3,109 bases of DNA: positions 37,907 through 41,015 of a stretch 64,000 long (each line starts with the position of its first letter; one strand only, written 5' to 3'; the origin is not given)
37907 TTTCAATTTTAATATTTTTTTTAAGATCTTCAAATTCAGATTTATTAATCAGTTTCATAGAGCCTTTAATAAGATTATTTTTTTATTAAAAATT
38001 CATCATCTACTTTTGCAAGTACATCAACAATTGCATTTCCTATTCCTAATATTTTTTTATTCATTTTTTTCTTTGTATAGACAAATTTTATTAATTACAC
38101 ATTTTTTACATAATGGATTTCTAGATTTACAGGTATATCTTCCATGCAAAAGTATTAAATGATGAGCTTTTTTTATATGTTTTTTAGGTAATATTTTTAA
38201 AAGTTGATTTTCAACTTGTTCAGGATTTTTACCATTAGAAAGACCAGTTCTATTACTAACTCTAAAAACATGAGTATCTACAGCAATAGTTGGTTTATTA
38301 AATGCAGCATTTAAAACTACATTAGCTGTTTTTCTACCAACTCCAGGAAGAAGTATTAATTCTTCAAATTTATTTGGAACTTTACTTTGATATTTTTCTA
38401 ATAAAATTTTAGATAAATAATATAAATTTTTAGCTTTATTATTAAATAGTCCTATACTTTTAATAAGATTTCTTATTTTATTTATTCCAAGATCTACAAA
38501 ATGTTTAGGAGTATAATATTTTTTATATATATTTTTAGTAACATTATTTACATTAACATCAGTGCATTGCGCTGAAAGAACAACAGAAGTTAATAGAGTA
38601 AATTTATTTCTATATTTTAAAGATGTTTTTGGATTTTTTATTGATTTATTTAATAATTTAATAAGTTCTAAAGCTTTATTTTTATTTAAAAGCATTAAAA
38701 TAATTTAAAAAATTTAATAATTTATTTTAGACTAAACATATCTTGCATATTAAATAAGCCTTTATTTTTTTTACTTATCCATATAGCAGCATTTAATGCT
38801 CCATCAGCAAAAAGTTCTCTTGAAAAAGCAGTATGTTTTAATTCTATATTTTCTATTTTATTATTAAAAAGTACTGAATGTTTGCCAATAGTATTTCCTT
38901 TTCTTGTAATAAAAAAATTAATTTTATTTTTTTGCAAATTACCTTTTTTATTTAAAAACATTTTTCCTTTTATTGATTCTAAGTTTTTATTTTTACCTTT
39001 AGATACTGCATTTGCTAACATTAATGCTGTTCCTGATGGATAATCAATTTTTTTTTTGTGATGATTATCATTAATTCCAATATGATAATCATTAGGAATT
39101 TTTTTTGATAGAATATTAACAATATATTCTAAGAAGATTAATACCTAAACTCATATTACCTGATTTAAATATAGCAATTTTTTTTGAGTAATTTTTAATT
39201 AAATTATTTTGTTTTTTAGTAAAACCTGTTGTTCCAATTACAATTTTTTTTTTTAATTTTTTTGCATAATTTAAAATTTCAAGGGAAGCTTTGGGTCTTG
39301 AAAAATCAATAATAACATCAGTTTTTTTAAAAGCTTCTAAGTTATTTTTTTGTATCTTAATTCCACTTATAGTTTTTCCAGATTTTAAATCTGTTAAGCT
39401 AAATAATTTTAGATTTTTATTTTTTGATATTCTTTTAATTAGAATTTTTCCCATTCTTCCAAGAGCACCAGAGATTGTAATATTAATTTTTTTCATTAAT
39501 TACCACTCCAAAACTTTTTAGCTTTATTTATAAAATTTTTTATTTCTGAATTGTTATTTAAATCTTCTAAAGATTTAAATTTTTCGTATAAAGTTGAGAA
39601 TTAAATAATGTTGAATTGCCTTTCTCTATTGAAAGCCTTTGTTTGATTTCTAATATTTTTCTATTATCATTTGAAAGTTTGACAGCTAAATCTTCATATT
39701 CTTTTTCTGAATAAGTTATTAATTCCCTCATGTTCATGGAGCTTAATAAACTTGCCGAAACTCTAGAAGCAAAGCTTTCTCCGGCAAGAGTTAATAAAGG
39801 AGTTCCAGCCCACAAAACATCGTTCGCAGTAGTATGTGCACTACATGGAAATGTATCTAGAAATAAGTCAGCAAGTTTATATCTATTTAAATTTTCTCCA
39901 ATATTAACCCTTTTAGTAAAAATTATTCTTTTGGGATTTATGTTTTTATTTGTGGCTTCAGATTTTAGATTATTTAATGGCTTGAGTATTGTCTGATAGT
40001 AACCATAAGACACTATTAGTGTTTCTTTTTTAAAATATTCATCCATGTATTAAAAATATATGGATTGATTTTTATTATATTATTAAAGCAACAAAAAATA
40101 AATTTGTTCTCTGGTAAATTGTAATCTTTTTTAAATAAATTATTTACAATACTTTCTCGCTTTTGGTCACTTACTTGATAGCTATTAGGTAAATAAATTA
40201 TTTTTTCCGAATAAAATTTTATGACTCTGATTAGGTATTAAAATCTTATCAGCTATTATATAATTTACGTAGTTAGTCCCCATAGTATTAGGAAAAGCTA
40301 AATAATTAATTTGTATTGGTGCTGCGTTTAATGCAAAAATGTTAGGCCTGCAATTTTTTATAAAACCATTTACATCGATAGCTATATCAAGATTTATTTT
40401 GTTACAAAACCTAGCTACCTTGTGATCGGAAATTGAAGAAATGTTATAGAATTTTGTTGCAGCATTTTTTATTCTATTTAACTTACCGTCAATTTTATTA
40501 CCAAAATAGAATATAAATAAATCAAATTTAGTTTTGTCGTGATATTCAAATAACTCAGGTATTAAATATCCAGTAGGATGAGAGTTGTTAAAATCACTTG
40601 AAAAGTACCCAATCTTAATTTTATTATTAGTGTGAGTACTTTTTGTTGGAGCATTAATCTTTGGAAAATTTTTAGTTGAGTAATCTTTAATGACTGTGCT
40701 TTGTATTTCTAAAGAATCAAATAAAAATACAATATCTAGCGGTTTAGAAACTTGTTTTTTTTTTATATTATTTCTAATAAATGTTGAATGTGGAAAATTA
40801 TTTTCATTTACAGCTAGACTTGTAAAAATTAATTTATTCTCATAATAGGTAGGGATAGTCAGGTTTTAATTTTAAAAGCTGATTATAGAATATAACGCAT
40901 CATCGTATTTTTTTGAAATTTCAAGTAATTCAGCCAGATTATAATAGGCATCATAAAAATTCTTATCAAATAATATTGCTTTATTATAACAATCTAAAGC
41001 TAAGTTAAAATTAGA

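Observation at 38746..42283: dnaJ-tail/dapB direct repeat bracketing a glycosyltransferase cassette with no integrase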

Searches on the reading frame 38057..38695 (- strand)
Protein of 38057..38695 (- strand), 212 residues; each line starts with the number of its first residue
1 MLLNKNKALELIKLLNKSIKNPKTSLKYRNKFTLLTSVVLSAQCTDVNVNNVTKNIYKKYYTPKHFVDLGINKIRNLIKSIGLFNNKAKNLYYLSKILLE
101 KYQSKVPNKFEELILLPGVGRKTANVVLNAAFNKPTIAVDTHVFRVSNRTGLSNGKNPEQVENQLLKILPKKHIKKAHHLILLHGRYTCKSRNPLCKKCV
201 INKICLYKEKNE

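Call 12: search_protein_families(library=pfam, proteins=[window:38057-38695:-], max_evalue=0.01)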
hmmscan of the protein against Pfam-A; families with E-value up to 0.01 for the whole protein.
window:38057-38695:- (212 aa): 2 families
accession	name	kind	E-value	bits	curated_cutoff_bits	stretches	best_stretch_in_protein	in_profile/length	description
PF00730.31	HhH-GPD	-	3.2e-24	85.8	26.2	1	37-171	2-108/108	HhH-GPD superfamily base excision DNA repair protein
PF00633.29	HHH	-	3.8e-08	33.2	24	1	101-129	1-29/30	Helix-hairpin-helix motif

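Call 51: find_encoding_contigs(protein=window:38057-38695:-, flank=6000, max_places=10)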
Protein window:38057-38695:- (212 aa): no gene with exactly this product is on record in the collection.

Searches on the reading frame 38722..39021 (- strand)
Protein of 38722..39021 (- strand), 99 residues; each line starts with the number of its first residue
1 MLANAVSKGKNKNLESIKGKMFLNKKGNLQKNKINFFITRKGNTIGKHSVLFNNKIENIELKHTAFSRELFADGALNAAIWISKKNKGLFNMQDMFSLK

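Call 12: search_protein_families(library=pfam, proteins=[window:38722-39021:-], max_evalue=0.01)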
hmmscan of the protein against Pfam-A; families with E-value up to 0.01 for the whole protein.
window:38722-39021:- (99 aa): 1 family
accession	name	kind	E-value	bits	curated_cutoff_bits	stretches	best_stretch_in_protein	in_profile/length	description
PF05173.19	DapB_C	-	3.2e-20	72.8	27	1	16-95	52-120/121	Dihydrodipicolinate reductase, C-terminus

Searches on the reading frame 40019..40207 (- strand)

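Call 12: search_protein_families(library=pfam, proteins=[window:40019-40207:-], max_evalue=0.01)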
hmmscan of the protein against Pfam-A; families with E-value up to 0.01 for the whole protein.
seq(63 aa): 1 family
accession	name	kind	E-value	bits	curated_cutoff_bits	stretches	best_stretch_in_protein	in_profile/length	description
PF13844.12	Glyco_transf_41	-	9.1e-09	34.5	25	1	25-61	358-394/543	Glycosyl transferase family 41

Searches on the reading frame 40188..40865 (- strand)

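Call 12: search_protein_families(library=pfam, proteins=[window:40188-40865:-], max_evalue=0.01)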
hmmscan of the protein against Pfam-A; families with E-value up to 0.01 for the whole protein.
seq(226 aa): 1 family
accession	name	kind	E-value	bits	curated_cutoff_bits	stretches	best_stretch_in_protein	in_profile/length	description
PF13844.12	Glyco_transf_41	-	8.1e-27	94.1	25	1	71-213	69-212/543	Glycosyl transferase family 41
